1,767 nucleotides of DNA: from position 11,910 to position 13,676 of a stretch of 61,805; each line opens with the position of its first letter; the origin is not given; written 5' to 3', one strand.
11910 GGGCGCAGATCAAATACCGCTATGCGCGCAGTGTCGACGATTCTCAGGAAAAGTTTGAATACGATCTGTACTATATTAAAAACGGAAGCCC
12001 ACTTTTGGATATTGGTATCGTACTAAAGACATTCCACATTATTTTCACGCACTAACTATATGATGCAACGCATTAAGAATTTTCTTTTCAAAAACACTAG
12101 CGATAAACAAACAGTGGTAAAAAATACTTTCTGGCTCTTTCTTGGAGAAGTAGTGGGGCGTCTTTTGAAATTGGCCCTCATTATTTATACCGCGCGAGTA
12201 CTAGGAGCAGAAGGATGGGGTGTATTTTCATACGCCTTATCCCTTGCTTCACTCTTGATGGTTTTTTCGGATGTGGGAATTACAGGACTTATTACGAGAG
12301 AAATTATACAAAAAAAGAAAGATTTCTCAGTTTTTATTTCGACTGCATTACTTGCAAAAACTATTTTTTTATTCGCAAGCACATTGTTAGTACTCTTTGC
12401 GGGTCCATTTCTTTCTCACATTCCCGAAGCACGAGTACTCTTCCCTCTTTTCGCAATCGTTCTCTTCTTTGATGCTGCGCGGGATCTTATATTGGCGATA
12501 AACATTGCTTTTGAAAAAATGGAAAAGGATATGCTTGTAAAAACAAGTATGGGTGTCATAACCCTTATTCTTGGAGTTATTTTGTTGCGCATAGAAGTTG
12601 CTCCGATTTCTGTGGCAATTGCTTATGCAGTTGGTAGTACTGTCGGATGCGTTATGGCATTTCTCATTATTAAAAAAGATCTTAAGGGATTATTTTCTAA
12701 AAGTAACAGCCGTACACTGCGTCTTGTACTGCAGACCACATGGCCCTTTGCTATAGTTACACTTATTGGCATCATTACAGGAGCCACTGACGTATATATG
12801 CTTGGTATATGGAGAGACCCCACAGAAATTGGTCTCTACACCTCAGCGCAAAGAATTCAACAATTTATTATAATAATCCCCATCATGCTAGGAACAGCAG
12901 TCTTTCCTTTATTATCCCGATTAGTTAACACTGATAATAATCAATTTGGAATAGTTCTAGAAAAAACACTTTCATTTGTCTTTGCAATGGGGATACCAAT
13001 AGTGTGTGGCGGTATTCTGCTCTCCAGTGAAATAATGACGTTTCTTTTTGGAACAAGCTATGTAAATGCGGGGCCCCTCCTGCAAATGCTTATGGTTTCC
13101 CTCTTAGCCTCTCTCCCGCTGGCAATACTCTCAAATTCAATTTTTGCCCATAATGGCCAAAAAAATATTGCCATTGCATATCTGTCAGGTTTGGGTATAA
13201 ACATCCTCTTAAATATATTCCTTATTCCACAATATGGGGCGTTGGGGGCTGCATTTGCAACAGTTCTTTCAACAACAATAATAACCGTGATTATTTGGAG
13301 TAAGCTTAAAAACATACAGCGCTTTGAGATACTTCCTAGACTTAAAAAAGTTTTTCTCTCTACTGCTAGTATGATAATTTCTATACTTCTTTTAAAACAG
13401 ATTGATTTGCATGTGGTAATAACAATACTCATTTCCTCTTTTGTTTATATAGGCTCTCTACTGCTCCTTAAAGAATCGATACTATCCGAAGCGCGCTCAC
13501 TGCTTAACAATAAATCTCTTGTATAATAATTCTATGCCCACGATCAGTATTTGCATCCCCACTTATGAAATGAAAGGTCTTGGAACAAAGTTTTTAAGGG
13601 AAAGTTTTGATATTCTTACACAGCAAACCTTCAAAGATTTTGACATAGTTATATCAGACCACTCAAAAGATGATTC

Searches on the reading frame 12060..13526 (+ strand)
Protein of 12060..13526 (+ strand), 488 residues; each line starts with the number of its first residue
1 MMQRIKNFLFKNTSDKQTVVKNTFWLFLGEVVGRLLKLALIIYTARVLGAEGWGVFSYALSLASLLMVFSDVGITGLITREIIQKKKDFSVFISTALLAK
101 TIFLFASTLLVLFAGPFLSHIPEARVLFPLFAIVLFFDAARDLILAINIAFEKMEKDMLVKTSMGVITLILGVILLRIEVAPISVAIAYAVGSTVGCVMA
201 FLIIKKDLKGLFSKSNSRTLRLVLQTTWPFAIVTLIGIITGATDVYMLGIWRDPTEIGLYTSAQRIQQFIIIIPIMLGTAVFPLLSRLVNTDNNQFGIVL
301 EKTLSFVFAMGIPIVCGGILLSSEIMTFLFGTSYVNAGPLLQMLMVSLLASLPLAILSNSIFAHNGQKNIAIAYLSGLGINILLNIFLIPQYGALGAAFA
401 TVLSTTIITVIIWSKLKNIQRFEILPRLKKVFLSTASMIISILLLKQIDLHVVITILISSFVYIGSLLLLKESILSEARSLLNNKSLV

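Call 69: search_protein_families(library=pfam, proteins=[window:12060-13526:+], max_evalue=0.00001)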
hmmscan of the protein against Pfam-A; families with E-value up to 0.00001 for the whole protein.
window:12060-13526:+ (488 aa): 3 families
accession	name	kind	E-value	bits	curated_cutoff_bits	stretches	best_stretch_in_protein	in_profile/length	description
PF01943.22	Polysacc_synt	-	1.1e-31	110.7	28.2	1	19-288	1-273/274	Polysaccharide biosynthesis protein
PF03023.19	MurJ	-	1.4e-15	57.3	27.4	1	257-449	232-436/451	Lipid II flippase MurJ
PF13440.11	Polysacc_synt_3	-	5e-15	56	23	1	45-336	3-290/293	Polysaccharide biosynthesis protein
